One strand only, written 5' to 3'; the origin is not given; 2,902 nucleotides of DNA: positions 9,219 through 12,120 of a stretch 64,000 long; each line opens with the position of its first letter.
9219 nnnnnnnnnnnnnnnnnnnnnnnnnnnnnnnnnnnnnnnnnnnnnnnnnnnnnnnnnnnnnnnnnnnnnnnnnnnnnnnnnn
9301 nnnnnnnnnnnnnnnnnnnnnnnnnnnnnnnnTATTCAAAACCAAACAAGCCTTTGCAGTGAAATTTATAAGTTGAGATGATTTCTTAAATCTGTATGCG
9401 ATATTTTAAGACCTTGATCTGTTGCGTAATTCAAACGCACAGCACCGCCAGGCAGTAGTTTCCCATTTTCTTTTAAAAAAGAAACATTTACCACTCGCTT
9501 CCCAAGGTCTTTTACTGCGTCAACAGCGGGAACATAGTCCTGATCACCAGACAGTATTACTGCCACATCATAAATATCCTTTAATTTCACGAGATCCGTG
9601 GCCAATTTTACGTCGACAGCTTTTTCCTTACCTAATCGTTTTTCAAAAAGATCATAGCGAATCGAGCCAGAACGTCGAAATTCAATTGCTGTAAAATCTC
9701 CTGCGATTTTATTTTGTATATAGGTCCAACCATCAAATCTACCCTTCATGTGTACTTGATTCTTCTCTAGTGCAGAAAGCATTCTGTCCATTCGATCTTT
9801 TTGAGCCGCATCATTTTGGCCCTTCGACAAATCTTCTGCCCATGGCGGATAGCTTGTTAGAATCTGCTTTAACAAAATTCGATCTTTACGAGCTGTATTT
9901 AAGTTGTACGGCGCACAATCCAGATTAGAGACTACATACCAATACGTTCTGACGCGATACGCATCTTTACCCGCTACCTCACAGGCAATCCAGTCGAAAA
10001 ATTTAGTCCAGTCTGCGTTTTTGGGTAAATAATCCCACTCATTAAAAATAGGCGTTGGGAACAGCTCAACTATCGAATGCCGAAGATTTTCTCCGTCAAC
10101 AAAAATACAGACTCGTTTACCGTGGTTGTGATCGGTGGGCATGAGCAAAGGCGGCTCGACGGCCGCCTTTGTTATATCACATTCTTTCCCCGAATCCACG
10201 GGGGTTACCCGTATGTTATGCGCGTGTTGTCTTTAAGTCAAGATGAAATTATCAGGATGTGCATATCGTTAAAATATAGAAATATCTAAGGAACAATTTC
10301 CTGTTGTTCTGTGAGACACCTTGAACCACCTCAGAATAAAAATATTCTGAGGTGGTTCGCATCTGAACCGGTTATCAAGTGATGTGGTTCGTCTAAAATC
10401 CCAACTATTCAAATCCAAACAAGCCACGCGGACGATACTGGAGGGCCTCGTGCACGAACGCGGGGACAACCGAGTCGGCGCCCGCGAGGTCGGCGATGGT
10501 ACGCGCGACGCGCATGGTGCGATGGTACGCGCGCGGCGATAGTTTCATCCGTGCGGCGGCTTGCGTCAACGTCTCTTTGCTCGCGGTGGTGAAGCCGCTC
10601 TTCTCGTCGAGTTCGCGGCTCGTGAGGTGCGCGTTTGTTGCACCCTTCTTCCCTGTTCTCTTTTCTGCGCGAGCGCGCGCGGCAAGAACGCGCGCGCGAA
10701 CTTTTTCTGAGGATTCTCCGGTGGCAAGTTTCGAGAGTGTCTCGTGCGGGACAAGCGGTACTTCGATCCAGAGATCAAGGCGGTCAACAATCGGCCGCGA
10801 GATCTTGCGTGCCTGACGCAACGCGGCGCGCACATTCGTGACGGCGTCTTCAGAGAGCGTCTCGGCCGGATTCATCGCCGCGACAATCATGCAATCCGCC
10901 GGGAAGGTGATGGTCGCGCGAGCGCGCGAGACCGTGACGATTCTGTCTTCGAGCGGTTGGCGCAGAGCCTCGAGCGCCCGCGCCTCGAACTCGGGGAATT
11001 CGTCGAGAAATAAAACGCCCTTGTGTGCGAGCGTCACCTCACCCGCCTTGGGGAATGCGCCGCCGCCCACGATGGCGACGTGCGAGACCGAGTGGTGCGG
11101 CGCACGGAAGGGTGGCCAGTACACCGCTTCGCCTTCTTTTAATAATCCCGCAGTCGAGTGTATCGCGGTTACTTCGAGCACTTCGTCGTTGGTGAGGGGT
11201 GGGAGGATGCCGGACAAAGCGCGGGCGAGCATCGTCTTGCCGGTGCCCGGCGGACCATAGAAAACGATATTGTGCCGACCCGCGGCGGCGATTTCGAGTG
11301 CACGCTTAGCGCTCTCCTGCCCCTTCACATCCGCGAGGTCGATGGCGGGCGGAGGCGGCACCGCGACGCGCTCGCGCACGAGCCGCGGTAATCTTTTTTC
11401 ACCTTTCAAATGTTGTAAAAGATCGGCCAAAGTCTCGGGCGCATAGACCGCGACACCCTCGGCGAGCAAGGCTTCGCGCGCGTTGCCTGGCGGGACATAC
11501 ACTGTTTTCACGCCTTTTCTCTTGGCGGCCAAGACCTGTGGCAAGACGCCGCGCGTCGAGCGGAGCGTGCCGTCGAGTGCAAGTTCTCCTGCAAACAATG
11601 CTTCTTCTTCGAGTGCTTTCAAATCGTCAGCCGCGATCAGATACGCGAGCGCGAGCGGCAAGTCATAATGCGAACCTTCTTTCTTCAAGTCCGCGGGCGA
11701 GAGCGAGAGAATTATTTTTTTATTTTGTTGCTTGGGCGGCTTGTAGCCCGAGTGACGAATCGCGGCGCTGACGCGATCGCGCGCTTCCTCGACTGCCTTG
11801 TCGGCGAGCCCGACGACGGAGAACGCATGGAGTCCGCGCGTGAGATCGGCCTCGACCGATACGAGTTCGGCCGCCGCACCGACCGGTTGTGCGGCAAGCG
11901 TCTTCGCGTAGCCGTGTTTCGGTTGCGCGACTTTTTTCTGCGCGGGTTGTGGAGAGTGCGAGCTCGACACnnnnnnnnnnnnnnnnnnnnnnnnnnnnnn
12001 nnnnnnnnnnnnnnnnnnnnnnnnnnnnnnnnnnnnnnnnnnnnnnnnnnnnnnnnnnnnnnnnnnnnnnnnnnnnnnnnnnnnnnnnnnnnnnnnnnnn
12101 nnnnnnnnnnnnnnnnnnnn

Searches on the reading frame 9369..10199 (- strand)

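Call 116: search_protein_families(library=pfam, proteins=[window:9369-10199:-], max_evalue=0.001)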
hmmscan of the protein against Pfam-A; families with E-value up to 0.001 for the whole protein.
window:9369-10199:- (277 aa): 1 family
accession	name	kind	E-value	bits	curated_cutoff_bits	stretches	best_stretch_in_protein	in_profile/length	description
PF01936.24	NYN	-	1.5e-12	48.7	24.2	1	183-243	61-126/145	NYN domain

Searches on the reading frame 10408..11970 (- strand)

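Call 116: search_protein_families(library=pfam, proteins=[window:10408-11970:-], max_evalue=0.001)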
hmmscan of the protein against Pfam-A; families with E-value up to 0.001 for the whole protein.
window:10408-11970:- (521 aa): 13 families
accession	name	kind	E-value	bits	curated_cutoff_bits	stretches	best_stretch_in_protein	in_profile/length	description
PF01078.27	Mg_chelatase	-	5.5e-79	264.8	20.3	1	211-410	1-205/207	Magnesium chelatase, subunit ChlI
PF13541.12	ChlI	-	2.8e-38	131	27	1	39-163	1-121/121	Subunit ChlI of Mg-chelatase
PF13335.12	Mg_chelatase_C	-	1.7e-26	93.1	26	1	418-513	1-94/94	Magnesium chelatase, subunit ChlI C-terminal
PF00493.29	MCM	-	2.7e-12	46.7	23.3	1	308-402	113-202/224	MCM P-loop domain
PF07728.20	AAA_5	-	4.8e-11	43.3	22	1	235-375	2-126/139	AAA domain (dynein-related subfamily)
PF05362.19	Lon_C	-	1.7e-07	31.5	21.1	1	15-166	23-175/205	Lon protease (S16) C-terminal proteolytic domain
PF00004.35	AAA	-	6.2e-07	30.4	21.2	1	235-374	1-116/131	ATPase family associated with various cellular activities (AAA)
PF00158.32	Sigma54_activat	-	1.2e-06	28.8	20.2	0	307-367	84-142/168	Sigma-54 interaction domain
PF13191.12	AAA_16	-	4.1e-05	24.6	32.6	1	223-395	14-135/167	AAA ATPase domain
PF13401.12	AAA_22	-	9.9e-05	23.1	27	0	232-273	5-45/130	AAA domain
PF17863.7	AAA_lid_2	-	0.00011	22.3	22.7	1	466-510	2-46/74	AAA lid domain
PF05496.18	RuvB_N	-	0.00026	21.2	27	0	212-252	6-53/159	Holliday junction DNA helicase RuvB P-loop domain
PF20030.5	bpMoxR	-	0.00057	19.5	27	0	223-256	22-55/205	MoxR domain in the MoxR-vWA-beta-propeller ternary systems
